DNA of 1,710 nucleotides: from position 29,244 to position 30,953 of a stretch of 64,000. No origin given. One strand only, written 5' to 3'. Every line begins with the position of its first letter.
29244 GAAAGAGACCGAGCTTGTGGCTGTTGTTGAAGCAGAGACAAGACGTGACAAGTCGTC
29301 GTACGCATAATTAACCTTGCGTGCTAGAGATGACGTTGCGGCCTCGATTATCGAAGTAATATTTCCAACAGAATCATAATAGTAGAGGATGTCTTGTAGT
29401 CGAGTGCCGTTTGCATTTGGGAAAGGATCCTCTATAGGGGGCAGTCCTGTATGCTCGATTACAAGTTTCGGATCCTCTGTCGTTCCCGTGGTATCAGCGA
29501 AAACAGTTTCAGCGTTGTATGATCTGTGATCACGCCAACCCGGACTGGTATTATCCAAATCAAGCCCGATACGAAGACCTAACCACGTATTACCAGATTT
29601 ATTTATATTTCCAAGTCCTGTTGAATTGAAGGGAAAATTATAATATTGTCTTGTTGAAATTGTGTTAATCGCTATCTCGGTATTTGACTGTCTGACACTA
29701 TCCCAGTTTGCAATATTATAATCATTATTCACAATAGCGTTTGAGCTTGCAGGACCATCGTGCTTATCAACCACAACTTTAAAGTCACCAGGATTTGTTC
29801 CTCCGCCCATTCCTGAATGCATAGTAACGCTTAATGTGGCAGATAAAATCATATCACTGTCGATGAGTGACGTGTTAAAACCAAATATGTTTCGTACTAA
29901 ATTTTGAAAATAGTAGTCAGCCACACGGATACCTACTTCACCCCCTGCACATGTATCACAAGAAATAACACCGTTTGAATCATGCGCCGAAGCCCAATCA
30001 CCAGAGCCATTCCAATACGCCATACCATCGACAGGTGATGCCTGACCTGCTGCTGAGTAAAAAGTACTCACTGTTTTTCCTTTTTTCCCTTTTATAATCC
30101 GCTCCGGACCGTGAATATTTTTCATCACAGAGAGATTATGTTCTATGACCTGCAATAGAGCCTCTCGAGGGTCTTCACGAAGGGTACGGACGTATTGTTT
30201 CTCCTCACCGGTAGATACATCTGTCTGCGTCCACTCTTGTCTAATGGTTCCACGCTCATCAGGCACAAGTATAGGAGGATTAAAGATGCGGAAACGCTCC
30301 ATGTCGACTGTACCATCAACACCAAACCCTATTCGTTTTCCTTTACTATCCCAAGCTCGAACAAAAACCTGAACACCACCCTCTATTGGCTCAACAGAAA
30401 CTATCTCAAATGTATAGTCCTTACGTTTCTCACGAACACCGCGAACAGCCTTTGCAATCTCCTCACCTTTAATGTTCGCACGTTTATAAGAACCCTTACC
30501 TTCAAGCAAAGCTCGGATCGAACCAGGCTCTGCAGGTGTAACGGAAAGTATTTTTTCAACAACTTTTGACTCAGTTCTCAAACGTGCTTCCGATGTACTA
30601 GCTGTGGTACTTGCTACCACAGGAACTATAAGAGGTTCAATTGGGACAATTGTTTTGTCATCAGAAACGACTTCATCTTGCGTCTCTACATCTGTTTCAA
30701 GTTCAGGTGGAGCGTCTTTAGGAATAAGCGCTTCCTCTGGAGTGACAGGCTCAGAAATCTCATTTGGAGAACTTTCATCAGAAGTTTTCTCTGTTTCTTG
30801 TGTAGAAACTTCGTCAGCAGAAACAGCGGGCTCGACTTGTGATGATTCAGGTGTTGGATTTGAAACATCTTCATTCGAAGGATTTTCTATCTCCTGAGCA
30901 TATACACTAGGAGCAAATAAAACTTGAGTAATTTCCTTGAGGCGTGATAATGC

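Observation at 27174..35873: Single-chain TcB-TcC (BC-fusion)-like RHS giant with extra LamG and unknown middle domains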

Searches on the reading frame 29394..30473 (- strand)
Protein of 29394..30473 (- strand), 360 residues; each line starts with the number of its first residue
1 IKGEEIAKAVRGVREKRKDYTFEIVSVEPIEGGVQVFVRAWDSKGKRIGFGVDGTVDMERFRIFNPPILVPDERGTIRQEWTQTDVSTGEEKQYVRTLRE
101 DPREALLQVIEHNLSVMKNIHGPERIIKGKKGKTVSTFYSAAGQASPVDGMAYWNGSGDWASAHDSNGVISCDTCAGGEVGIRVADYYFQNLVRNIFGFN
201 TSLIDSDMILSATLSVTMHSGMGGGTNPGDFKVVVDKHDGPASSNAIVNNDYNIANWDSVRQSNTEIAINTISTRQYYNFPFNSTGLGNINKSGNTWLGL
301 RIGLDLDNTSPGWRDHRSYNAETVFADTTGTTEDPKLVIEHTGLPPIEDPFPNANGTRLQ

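Call 21: search_solved_structures(query=A1, max_evalue=1)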
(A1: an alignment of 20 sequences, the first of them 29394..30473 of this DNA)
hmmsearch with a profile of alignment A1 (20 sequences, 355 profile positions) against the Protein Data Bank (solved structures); distinct sequences matched with E-value up to 1: 1.
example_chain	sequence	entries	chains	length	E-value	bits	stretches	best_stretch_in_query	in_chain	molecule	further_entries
7v5c_A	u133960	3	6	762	0.54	12.5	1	44-117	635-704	ABC-type oligopeptide transporter ABCB9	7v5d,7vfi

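Call 22: search_protein_families(library=phrogs, proteins=[window:29394-30473:-], max_evalue=0.1)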
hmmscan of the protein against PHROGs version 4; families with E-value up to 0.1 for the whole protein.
window:29394-30473:- (360 aa): 0 families

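Call 29: predict_structure(alignment_id=A1)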
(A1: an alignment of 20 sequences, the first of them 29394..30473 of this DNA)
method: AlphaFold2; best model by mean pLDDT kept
length: 360 residues; sequences in the alignment: 20
mean_pLDDT: 86.9   pTM: 0.88
mean pLDDT of the five models: 86.9, 85.8, 85.5, 85.2, 82.7
residues with pLDDT >= 90: 222; 70-90: 101; 50-70: 23; < 50: 14
segments of 3 or more residues with pLDDT < 50: 347-360
pLDDT, mean of each block of 10 residues (from residue 1): 81 89 93 93 95 94 94 92 69 88 94 94 94 90 76 91 91 84 87 93 93 94 65 93 89 91 94 91 97 95 92 81 77 94 63 36
secondary structure, 60 per line:
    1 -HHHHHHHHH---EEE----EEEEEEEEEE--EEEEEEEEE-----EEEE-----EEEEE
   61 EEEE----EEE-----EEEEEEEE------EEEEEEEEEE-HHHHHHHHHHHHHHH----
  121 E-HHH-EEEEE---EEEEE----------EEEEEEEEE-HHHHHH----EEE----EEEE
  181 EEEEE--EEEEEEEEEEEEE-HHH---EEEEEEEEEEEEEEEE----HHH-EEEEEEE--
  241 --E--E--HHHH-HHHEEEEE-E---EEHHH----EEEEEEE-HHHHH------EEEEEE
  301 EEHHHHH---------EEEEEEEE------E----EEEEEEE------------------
elements in order: H2-10 E14-16 E21-30 E33-41 E47-50 E56-64 E69-71 E77-84 E91-100 H102-116 E127-131 E135-139 E150-158 H160-165 E170-172 E177-185 E188-200 E208-223 E232-238 H249-252 E257-261 E276-282 H284-288 E295-302 H303-307 E317-324 E336-342

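Call 71: search_protein_families(library=ncbifam, proteins=[window:29394-30473:-], max_evalue=5)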
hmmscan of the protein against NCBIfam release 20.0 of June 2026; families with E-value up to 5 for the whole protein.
window:29394-30473:- (360 aa): 1 family
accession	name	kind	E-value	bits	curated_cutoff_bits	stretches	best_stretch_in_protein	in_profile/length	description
NF041779.1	hetero_SS_HdrC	equivalog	0.056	12.9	350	1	169-212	33-76/198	ferredoxin:CoB-CoM heterodisulfide reductase subunit HdrC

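Call 72: find_homologous_proteins(query=A1, max_evalue=0.00001)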
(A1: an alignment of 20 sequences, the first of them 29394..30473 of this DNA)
Query A1 (20 sequences) (360 aa, profile of the alignment): 381 proteins with E <= 0.00001 among 8000 candidates; the best 120 are listed.
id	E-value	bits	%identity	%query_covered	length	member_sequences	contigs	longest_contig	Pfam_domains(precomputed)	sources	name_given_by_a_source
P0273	2.0e-124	433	43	96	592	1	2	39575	-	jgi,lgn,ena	-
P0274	1.6e-121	424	43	95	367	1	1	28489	-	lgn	-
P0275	1.0e-119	418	38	95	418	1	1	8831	-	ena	-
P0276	1.4e-119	417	39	96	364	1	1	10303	-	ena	-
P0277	1.6e-119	417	42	95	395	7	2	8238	-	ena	-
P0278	4.9e-119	416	43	94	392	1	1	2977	-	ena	-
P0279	5.8e-119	415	39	96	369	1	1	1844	-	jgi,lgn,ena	-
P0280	3.6e-118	413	43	95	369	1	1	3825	-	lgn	-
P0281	4.4e-117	409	40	96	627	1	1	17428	PF05593.20,PF25788.3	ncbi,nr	ncbi:MAG: RHS repeat protein, partial [Parcubacteria group bacterium]|nr:RHS repeat protein [Parcuba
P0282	4.5e-117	409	40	96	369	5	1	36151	-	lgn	-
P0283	7.9e-117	408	39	96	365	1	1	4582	-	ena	-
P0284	2.7e-116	407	44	95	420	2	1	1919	-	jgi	-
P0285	2.7e-116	407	39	95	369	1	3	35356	-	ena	-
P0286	1.7e-115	404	44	95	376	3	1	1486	-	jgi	-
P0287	6.4e-115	402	43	95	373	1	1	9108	-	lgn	-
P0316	1.4e-110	388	39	95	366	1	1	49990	-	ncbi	-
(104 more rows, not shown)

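Call 73: find_encoding_contigs(protein=P0282, flank=10000, max_places=2)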
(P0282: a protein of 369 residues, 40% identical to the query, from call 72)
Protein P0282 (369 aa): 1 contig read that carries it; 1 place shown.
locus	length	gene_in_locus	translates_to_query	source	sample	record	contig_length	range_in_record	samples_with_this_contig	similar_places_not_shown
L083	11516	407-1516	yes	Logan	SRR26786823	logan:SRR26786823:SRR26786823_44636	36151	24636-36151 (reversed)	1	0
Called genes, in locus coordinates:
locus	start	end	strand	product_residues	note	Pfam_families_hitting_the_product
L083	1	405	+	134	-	?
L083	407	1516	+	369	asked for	-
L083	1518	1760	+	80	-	-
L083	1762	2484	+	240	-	-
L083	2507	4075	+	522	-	-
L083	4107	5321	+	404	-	-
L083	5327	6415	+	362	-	-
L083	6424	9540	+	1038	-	-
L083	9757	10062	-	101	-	PF00166:Cpn10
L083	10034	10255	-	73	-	-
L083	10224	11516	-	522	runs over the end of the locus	PF00118:Cpn60_TCP1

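Call 74: find_encoding_contigs(protein=P0316, flank=10000, max_places=2)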
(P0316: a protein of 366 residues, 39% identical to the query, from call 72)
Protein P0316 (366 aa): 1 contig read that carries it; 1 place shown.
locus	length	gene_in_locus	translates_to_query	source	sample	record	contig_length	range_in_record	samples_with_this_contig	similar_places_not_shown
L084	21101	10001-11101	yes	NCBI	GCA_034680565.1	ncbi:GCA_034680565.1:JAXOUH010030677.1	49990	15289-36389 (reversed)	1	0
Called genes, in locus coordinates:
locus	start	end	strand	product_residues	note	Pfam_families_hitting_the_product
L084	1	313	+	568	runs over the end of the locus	PF06536:Av_adeno_fibre (weak)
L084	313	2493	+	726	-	-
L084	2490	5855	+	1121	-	-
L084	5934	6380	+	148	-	-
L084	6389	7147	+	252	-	-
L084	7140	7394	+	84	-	-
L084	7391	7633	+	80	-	-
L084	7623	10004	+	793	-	-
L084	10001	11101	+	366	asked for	-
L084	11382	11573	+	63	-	-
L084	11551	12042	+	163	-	PF01551:Peptidase_M23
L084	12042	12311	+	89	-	-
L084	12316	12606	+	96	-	-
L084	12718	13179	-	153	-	-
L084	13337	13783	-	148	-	PF03767:Acid_phosphat_B, PF25109:HAD_PNKP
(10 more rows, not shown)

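Call 75: find_related_loci(query=A1, collection=viral_contigs, flank=8000)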
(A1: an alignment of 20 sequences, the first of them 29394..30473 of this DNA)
Query A1 (360 aa) in viral_contigs; peptide patterns used: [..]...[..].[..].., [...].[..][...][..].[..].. (x = any residue, [..] = any of these).
60 stretches matched a pattern; 26 encode a relative of the query (tblastn E <= 1e-3); 26 distinct loci.
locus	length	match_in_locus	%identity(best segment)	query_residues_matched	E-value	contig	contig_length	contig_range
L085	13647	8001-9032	43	1-344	2e-74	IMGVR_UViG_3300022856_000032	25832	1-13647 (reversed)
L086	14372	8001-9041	41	1-360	2e-69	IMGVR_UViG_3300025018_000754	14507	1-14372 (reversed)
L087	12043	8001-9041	40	1-343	8e-66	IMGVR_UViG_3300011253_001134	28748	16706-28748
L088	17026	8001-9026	43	1-341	1e-64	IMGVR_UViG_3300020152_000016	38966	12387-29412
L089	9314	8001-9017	41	1-341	1e-63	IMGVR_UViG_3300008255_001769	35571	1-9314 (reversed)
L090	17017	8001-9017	41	1-341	1e-63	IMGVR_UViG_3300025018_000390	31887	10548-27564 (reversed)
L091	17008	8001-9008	41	2-342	3e-61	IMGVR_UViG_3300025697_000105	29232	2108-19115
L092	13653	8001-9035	39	1-342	2e-59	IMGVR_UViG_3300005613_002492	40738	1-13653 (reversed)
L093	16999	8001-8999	39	2-342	2e-57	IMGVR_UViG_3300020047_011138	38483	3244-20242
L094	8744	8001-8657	50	1-216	9e-55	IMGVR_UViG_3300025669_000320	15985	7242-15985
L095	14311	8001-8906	39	22-343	7e-51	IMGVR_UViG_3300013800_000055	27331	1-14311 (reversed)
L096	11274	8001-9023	37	1-342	3e-49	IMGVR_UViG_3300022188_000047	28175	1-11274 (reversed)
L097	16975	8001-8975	36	1-341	6e-48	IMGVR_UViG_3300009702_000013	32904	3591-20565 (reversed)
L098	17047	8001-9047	36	1-348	9e-48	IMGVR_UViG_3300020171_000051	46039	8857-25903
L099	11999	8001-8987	39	1-342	4e-45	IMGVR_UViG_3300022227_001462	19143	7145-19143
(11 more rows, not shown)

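Call 76: search_dna_similar(query=window:29394-30473:-, collection=phages, mode=protein, max_evalue=0.001, max_rows=15)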
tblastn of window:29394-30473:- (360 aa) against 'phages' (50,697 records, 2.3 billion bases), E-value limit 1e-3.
No match.
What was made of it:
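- Tried and rejected: The I2 module has no match in GenBank phages (call 76).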

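Call 79: search_dna_similar(query=L098:5450-7798:+, collection=phages, mode=protein, max_evalue=0.001, max_rows=8)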
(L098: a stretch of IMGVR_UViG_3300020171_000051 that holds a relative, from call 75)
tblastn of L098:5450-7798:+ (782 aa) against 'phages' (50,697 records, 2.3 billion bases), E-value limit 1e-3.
Records with a match: 2; places in all: 2; records where one place covers at least 80% of the query: 0.
Best place of each record, by identity: <60% 2.
By first word of the organism name: Caudoviricetes 1; Rhodobacteraceae 1.
By host as written in the record: - 2.
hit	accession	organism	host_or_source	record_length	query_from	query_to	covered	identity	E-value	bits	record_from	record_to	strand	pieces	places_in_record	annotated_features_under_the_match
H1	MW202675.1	Caudoviricetes sp.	Manatee Spring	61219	549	631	11%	44.6%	2e-4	51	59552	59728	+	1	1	tail fiber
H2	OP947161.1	Rhodobacteraceae phage LS06-2018-MD05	-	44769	578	625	6%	56.3%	1e-5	55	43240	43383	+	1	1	virion structural protein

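Call 80: search_dna_similar(query=L098:102-2438:+, collection=phages, mode=protein, max_evalue=0.001, max_rows=8)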
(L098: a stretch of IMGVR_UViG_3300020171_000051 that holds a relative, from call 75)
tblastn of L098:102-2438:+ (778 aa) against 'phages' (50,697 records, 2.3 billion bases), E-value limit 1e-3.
Records with a match: 4; places in all: 5; records where one place covers at least 80% of the query: 0.
Best place of each record, by identity: <60% 4.
By first word of the organism name: Dolichospermum 1; Caudoviricetes 1; Nostoc 1; Microcystis 1.
By host as written in the record: Dolichospermum flos-aquae 1; - 1; Nostoc sp. 1; Microcystis elabens 1.
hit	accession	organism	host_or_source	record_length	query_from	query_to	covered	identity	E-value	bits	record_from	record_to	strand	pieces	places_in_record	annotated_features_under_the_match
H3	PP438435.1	Dolichospermum phage Dfl-JY45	Dolichospermum flos-aquae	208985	210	449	31%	28.2%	1e-17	94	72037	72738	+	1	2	hypothetical protein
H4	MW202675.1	Caudoviricetes sp.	Manatee Spring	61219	192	449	33%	23.2%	2e-5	54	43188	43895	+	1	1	hypothetical protein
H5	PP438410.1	Nostoc phage Nsp-JY18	Nostoc sp.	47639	165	254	12%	29.7%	5e-5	53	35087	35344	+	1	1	lysin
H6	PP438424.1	Microcystis phage Mel-JY33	Microcystis elabens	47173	165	254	12%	29.7%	6e-5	53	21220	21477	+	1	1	lysin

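Call 98: fold_search(model_id=the predicted structure, library=viral)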
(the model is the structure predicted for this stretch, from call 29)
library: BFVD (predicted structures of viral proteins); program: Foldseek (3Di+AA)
matches with E <= 10: 1035; with E <= 0.001: 19
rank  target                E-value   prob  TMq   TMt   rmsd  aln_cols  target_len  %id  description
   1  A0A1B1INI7            5.5e-17  1.00  0.55  0.54  18.4       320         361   22  (no name in the UniProt tables at hand)
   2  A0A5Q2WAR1            1.2e-13  1.00  0.53  0.41  15.5       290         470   16  (no name in the UniProt tables at hand)
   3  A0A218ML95            2.7e-09  1.00  0.45  0.69   4.1       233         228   16  Uncharacterized protein [uncultured virus]
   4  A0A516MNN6            1.0e-07  1.00  0.44  0.67   6.3       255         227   14  (no name in the UniProt tables at hand)
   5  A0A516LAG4            2.2e-07  1.00  0.38  0.22  16.5       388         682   10  (no name in the UniProt tables at hand)
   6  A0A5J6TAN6            1.8e-06  1.00  0.33  0.21  14.6       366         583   10  (no name in the UniProt tables at hand)
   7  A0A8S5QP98            6.4e-06  1.00  0.34  0.10   8.4       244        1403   14  Tail protein [Siphoviridae sp. ctgBD49]
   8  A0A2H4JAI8            3.7e-05  1.00  0.36  0.23   5.5       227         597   12  Putative structural protein [uncultured Caudovirales phage]
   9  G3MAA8                5.5e-05  1.00  0.36  0.24   6.0       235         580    8  Gp367 [Bacillus phage G]
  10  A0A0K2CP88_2          1.1e-04  1.00  0.31  0.15   8.2       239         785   11  Carbohydrate-binding module family 96 domain-containing protein [Brevibacillus phage SecTim467]
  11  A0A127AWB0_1          1.1e-04  1.00  0.31  0.09   8.9       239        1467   11  Pectate lyase [Bacillus phage SP-15]
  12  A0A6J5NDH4            2.6e-04  1.00  0.31  0.16   6.4       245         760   11  PASTA_pknB domain containing protein [uncultured Caudovirales phage]
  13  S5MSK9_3              3.4e-04  1.00  0.31  0.11   4.8       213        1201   14  Tail fiber protein [Bacillus phage JL]
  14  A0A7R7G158            3.8e-04  0.99  0.32  0.18  26.8       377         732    9  (no name in the UniProt tables at hand)
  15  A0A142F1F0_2          4.2e-04  1.00  0.27  0.14  13.5       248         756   10  Putative tail fiber protein [Bacillus phage Shbh1]
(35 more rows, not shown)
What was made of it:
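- Closest known: CBM96 / DNRLRE carbohydrate-binding modules. Same: BFVD hits include phage tail, tail-fibre and CBM96 proteins (call 98).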

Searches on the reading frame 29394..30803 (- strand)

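Call 12: search_protein_families(library=pfam, proteins=[window:29394-30803:-], max_evalue=1)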
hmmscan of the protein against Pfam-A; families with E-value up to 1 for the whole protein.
window:29394-30803:- (470 aa): 1 family
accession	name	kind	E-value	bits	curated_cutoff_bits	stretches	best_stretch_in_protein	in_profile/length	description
PF03999.17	MAP65_ASE1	-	0.031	13.4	26.9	1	178-229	284-335/477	Microtubule associated protein (MAP65/ASE1 family)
